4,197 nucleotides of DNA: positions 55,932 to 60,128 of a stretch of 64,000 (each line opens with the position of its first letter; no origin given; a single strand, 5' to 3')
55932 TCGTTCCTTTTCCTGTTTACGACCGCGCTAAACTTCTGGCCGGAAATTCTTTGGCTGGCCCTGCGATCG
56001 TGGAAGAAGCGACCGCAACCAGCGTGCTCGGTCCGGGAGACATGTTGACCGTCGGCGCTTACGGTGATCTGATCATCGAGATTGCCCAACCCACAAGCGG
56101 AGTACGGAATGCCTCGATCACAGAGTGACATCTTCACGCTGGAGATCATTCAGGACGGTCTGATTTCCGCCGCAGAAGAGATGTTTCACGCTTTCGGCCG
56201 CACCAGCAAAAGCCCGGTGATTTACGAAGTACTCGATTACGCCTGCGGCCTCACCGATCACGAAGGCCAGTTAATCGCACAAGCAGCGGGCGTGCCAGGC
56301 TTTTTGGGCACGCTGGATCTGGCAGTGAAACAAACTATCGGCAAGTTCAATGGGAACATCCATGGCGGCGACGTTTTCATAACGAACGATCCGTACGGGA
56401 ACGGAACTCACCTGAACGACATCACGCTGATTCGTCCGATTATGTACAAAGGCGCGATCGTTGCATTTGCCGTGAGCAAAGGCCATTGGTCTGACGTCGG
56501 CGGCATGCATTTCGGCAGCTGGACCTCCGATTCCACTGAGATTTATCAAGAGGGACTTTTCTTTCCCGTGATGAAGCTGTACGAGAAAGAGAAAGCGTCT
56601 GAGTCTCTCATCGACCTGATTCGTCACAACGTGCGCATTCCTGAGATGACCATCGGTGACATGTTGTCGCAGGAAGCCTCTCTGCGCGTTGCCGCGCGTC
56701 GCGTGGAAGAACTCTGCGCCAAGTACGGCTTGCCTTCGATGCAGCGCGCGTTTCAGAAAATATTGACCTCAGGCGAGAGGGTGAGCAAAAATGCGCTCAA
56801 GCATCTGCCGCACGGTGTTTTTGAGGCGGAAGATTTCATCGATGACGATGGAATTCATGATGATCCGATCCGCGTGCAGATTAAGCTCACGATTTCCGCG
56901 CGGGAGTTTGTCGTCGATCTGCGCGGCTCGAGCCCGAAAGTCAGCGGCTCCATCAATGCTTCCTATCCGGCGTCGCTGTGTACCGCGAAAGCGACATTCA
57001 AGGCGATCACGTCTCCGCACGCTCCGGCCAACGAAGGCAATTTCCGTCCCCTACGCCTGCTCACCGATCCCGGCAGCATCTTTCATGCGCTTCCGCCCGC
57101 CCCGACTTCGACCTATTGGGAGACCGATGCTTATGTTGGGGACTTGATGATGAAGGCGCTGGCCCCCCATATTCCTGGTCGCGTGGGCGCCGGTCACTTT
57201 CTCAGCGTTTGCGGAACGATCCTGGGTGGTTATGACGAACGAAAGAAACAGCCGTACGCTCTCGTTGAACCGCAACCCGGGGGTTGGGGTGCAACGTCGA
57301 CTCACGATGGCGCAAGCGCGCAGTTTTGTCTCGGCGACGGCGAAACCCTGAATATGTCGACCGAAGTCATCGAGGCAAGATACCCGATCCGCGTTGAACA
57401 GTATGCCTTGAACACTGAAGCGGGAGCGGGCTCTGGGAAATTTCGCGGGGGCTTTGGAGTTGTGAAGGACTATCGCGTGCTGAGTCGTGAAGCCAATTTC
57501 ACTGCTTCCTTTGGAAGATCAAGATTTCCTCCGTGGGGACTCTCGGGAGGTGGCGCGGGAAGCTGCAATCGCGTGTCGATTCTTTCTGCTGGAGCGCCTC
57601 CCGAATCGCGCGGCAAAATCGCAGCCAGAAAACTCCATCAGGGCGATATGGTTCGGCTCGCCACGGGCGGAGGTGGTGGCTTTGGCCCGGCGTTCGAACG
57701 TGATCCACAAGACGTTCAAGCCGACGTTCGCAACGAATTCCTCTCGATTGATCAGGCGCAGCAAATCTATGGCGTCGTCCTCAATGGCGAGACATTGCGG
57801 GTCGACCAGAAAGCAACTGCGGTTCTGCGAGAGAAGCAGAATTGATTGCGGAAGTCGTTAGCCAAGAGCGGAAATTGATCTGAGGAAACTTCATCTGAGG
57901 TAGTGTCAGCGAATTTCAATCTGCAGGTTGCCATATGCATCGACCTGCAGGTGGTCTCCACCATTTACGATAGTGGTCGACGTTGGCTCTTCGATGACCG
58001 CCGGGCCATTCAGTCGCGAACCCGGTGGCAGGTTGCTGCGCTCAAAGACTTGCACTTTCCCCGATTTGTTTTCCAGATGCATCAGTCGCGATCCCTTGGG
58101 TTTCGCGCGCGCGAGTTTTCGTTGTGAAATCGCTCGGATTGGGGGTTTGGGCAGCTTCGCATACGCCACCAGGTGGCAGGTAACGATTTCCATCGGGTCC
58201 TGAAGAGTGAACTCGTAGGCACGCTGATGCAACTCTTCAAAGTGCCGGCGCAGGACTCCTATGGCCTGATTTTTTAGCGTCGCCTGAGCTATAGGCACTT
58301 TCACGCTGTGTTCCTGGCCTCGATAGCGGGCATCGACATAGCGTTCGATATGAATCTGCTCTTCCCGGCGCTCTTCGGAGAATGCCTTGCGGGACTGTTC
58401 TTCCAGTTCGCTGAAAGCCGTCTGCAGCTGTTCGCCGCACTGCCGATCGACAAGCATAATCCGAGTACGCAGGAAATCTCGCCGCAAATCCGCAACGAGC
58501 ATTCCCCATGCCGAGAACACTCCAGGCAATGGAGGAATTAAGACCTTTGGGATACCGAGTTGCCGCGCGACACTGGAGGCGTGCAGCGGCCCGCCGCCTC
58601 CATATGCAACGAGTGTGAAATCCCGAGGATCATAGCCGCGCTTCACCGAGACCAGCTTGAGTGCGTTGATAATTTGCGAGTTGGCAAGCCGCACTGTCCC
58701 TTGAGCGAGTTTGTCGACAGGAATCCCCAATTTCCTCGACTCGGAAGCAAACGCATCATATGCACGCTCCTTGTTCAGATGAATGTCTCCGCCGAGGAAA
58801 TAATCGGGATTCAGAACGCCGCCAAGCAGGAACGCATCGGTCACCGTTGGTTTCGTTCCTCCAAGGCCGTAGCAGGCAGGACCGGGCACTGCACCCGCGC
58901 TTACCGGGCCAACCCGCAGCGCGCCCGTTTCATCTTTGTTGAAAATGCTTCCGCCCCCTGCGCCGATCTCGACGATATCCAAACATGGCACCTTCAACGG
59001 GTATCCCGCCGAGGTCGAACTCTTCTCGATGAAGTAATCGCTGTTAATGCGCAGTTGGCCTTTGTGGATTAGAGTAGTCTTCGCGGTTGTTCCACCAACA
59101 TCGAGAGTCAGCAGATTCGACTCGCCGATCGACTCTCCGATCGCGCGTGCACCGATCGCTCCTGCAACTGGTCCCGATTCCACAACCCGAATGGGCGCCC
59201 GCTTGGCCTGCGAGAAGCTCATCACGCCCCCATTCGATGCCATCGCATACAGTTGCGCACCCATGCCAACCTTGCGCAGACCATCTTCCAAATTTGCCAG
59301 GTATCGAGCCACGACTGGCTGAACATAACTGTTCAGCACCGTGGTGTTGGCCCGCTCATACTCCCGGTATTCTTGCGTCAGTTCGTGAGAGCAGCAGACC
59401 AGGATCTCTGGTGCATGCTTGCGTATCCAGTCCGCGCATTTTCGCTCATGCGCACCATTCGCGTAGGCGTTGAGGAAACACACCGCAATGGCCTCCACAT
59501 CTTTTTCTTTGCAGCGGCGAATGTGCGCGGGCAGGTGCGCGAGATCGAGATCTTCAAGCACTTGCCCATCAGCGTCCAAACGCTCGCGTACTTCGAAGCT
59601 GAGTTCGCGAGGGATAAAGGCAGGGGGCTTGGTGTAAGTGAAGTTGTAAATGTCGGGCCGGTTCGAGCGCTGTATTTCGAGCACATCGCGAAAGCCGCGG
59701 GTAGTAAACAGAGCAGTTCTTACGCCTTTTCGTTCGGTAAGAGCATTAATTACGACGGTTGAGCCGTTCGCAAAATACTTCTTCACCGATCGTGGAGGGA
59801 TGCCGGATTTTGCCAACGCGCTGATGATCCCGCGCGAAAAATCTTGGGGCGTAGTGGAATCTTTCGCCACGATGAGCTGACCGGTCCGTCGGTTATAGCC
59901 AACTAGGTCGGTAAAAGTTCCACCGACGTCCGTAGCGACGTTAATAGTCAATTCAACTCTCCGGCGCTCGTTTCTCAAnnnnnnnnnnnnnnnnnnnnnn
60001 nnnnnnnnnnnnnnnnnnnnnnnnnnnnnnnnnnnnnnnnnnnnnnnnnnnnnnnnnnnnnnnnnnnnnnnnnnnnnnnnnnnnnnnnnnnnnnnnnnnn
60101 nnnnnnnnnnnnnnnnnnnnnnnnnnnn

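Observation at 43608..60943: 17-kb divergent island: two HyuA/HyuB pairs, tandem DUF917 paralogues, an NCS1 permease and a dedicated TonB-dependent receptor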

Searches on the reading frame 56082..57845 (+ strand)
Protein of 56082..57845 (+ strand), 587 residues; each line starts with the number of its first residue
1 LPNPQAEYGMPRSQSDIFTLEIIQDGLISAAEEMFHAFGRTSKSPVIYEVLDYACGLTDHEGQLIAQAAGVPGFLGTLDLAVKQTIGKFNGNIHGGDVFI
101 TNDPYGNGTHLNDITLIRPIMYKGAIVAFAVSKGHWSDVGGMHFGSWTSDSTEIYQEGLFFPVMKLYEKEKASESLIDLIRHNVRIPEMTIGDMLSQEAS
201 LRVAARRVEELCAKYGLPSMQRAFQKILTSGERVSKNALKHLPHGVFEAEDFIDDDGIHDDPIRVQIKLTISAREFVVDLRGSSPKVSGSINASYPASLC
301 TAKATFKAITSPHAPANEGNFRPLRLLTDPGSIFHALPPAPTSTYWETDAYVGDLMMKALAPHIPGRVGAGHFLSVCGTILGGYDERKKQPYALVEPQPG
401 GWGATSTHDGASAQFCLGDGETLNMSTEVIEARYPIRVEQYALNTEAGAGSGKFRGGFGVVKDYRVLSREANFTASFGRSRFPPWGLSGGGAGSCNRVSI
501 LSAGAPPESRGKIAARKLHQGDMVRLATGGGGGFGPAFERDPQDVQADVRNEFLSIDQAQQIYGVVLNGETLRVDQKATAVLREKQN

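Call 3: search_protein_families(library=pfam, proteins=[window:56082-57845:+])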
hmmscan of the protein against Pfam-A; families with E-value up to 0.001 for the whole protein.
window:56082-57845:+ (587 aa): 1 family
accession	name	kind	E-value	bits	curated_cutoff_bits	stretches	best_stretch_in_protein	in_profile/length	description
PF02538.19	Hydantoinase_B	-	5.4e-165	550.2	26.8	1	16-536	1-518/519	Hydantoinase B/oxoprolinase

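Call 4: search_protein_families(library=ncbifam, proteins=[window:56082-57845:+])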
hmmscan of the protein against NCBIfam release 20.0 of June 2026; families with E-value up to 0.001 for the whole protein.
window:56082-57845:+ (587 aa): 2 families
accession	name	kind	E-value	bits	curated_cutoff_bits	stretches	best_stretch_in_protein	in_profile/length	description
NF050157.1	CapLactmsBetCapB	equivalog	1e-78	265.1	1000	1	16-583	2-575/577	caprolactamase subunit beta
NF042976.1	AcphenoCarb_ApcD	equivalog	5e-34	117.6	1500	2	80-462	93-485/685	acetophenone carboxylase subunit delta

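Call 16: search_solved_structures(query=window:56082-57845:+, max_evalue=0.001)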
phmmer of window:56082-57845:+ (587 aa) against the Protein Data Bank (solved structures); distinct sequences matched with E-value up to 0.001: 5.
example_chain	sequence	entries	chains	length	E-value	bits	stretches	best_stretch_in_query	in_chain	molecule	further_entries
7hk5_A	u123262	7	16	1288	3.6e-83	283.1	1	20-585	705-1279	N-methylhydantoinase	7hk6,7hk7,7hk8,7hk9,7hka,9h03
6yra_B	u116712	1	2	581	1.1e-60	208.9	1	16-580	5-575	Hydantoinase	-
5l9w_A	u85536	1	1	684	9.2e-27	96.8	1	78-462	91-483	Acetophenone carboxylase delta subunit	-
5m45_A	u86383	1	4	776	2.4e-14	55.8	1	40-263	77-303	Acetone carboxylase alpha subunit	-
5svb_A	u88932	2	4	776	9.8e-14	53.8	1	40-263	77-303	Acetone carboxylase alpha subunit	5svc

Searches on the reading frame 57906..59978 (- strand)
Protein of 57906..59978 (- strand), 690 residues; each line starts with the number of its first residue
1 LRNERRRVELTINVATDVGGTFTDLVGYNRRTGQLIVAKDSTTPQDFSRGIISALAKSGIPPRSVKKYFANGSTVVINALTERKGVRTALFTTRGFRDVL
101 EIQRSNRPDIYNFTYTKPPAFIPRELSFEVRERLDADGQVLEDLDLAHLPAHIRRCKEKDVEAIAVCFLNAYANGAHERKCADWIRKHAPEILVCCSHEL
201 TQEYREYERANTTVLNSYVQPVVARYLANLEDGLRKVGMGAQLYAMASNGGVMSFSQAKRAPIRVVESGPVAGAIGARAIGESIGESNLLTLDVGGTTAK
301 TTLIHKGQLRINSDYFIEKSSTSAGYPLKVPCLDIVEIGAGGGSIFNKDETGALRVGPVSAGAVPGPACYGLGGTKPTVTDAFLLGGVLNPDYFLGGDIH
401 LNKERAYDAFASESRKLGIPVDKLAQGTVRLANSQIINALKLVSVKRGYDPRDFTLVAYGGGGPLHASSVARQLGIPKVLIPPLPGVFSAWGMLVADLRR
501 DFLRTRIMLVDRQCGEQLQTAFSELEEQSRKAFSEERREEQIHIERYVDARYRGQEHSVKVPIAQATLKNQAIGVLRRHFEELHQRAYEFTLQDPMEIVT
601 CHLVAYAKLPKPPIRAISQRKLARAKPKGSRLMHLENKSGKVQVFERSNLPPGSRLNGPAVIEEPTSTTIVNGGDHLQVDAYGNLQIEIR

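Call 3: search_protein_families(library=pfam, proteins=[window:57906-59978:-])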
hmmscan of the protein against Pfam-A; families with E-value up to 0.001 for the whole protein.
window:57906-59978:- (690 aa): 3 families
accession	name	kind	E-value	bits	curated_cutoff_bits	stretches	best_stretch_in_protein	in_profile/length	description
PF01968.24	Hydantoinase_A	-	1.3e-94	317.1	22.9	1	209-501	1-290/291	Hydantoinase/oxoprolinase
PF05378.19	Hydant_A_N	-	5.9e-44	150.3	25.2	1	14-188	2-175/176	Hydantoinase/oxoprolinase N-terminal region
PF19278.4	Hydant_A_C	-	5.6e-17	62.2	21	1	513-682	9-185/193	Hydantoinase/oxoprolinase C-terminal domain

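Call 4: search_protein_families(library=ncbifam, proteins=[window:57906-59978:-])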
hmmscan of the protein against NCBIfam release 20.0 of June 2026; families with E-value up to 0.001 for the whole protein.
window:57906-59978:- (690 aa): 3 families
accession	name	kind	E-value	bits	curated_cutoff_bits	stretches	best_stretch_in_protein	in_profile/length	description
NF050156.1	CapLactmsAlpCapA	equivalog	2.3e-147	492.2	1000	1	15-687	4-685/689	caprolactamase subunit alpha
NF042975.2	AcphenoCarb_ApcC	equivalog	6.9e-79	265.9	1500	1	14-683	11-705/733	acetophenone carboxylase subunit gamma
NF042960.1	AcphenoCarb_ApcA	equivalog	6.5e-56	189.9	1250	1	153-687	130-655/658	acetophenone carboxylase subunit alpha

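Call 33: search_solved_structures(query=window:57906-59978:-, max_evalue=0.001)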
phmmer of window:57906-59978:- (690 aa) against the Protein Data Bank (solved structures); distinct sequences matched with E-value up to 0.001: 6.
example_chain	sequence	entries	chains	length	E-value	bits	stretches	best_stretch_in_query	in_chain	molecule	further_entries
7hk5_A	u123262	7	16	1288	1.2e-112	381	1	14-687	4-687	N-methylhydantoinase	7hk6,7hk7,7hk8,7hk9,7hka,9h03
6yra_A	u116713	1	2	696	2.8e-112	379.8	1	14-681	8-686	5-oxoprolinase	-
5l9w_B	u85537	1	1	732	1.1e-74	255.5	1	14-685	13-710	Acetophenone carboxylase gamma subunit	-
5m45_B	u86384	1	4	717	4.7e-70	240.2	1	15-681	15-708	Acetone carboxylase beta subunit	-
5svb_B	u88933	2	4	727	6.8e-70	239.7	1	15-681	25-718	Acetone carboxylase beta subunit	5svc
5l9w_b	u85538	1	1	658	2.4e-42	148.7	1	152-532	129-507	Acetophenone carboxylase alpha subunit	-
